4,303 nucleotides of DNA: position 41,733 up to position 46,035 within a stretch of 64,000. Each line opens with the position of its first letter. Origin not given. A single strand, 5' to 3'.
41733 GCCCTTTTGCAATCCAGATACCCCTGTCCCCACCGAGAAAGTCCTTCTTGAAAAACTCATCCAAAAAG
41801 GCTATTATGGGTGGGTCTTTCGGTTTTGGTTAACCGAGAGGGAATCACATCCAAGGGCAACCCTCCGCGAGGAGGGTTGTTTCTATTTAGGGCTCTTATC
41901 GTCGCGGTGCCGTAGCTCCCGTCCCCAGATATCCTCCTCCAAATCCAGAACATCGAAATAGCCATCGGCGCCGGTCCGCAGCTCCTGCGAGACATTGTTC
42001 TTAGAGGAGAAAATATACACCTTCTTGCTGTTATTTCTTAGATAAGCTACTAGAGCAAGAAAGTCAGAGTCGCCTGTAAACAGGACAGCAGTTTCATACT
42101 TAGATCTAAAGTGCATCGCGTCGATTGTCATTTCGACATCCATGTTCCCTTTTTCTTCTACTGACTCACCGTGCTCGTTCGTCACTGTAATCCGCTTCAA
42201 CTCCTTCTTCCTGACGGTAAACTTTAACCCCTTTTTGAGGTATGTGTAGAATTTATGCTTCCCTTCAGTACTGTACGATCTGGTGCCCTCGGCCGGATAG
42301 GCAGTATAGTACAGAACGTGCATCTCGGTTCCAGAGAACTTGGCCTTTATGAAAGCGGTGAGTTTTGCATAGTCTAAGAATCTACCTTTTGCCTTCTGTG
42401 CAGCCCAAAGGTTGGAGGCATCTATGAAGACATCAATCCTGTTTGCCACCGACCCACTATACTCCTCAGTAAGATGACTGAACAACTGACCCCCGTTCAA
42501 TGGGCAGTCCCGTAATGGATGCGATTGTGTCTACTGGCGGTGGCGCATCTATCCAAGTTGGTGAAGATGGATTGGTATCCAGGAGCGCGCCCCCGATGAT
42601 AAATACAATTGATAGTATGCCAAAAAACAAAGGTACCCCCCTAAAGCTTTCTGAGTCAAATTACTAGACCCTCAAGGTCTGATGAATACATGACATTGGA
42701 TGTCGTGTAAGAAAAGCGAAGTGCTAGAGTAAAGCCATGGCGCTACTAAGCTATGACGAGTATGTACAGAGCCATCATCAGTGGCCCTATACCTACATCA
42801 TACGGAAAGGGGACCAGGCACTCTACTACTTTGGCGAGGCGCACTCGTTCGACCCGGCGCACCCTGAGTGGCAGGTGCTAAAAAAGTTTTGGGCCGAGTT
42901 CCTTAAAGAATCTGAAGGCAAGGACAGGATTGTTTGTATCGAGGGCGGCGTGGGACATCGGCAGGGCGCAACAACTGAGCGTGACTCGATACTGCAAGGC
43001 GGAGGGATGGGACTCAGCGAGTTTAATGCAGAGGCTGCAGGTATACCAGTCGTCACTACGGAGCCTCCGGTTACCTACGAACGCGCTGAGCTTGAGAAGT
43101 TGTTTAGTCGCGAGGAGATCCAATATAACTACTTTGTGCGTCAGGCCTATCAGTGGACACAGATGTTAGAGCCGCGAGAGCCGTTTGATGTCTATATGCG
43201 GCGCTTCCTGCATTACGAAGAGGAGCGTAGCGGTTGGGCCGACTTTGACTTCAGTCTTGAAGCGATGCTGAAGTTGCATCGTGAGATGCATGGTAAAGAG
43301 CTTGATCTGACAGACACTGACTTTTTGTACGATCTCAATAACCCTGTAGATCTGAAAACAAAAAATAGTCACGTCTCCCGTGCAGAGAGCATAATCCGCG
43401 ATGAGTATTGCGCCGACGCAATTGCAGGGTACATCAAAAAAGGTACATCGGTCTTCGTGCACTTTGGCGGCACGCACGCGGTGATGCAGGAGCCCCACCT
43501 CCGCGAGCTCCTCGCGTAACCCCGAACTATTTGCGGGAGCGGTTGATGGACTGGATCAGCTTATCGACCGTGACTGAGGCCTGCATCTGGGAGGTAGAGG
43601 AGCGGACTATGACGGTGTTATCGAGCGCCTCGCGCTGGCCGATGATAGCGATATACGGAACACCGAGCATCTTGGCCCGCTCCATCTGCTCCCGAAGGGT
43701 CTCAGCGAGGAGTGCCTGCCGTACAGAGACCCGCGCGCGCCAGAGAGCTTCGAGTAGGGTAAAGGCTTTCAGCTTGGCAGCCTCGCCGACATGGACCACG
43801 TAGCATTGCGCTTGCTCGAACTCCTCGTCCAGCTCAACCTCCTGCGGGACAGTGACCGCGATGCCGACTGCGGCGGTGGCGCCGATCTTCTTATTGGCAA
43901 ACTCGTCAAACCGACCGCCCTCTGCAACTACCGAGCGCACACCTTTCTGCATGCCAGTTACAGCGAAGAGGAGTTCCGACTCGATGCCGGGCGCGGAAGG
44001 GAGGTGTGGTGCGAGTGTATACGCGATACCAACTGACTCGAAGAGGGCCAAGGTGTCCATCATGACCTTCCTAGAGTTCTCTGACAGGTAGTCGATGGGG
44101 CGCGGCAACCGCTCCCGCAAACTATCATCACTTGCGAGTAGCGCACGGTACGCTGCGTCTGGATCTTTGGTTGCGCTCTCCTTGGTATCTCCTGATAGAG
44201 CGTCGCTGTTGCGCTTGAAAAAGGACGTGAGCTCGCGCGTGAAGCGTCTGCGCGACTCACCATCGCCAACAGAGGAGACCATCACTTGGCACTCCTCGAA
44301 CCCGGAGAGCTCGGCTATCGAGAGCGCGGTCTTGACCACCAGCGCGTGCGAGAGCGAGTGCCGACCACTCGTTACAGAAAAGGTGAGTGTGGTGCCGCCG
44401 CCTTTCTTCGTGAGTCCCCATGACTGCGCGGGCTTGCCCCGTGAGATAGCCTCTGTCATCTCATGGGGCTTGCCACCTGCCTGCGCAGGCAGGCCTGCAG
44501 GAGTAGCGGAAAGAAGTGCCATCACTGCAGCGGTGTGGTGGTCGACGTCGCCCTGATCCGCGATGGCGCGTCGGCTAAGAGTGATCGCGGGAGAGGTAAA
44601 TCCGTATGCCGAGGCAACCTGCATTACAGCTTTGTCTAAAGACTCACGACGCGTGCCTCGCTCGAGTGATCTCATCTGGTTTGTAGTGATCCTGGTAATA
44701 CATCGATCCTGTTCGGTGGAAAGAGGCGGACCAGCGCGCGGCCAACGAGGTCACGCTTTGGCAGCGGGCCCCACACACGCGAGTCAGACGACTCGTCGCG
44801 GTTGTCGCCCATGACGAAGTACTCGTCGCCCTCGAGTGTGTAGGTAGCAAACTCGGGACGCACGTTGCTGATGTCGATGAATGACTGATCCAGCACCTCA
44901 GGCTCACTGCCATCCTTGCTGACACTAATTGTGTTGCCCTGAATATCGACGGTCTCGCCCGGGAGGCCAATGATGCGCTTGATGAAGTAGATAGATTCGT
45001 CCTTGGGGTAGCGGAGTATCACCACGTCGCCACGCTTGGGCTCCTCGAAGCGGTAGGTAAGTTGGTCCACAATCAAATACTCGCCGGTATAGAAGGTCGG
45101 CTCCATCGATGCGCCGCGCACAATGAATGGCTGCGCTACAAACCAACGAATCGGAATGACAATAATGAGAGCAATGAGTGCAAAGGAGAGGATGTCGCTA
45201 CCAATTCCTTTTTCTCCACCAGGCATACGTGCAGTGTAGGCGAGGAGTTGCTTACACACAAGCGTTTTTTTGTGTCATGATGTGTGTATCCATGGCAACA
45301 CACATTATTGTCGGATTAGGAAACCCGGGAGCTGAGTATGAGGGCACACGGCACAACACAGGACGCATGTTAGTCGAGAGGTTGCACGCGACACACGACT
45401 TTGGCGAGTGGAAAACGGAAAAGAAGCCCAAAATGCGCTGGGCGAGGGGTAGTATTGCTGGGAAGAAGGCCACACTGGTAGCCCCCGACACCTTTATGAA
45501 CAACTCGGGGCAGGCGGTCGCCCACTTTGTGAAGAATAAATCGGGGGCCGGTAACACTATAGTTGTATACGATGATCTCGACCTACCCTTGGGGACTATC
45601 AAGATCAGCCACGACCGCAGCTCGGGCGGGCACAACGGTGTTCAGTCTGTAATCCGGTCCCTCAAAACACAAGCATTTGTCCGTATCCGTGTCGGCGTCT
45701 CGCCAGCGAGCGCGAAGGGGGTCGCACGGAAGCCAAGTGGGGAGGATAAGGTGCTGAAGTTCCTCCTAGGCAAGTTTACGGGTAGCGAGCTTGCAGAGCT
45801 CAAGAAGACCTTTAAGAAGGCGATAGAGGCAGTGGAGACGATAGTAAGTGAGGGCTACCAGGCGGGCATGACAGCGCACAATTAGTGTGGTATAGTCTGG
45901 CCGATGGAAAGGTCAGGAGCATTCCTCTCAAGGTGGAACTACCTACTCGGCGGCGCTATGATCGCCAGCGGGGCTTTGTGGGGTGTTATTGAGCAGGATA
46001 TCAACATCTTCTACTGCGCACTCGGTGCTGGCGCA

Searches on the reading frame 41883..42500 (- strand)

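Call 53: search_protein_families(library=pfam, proteins=[window:41883-42500:-], max_evalue=0.001)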
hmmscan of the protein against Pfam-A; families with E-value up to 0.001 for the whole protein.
window:41883-42500:- (205 aa): 1 family
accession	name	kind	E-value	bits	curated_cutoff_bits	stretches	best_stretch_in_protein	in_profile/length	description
PF01936.24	NYN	-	5.7e-23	82.5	24.2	1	21-183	1-143/145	NYN domain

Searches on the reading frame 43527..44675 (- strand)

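Call 53: search_protein_families(library=pfam, proteins=[window:43527-44675:-], max_evalue=0.001)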
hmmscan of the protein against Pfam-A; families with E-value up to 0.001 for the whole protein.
window:43527-44675:- (382 aa): 1 family
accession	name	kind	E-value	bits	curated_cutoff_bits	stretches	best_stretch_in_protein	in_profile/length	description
PF03129.25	HGTP_anticodon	-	4.2e-14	52.9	21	1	290-377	1-91/94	Anticodon binding domain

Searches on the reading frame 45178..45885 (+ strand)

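Call 9: search_protein_families(library=pfam, proteins=[window:45178-45885:+], max_evalue=0.01)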
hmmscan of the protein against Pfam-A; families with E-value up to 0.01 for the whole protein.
window:45178-45885:+ (235 aa): 1 family
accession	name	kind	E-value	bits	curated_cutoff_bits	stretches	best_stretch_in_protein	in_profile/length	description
PF01195.25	Pept_tRNA_hydro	-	1.7e-52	178.4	27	1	43-233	1-181/183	Peptidyl-tRNA hydrolase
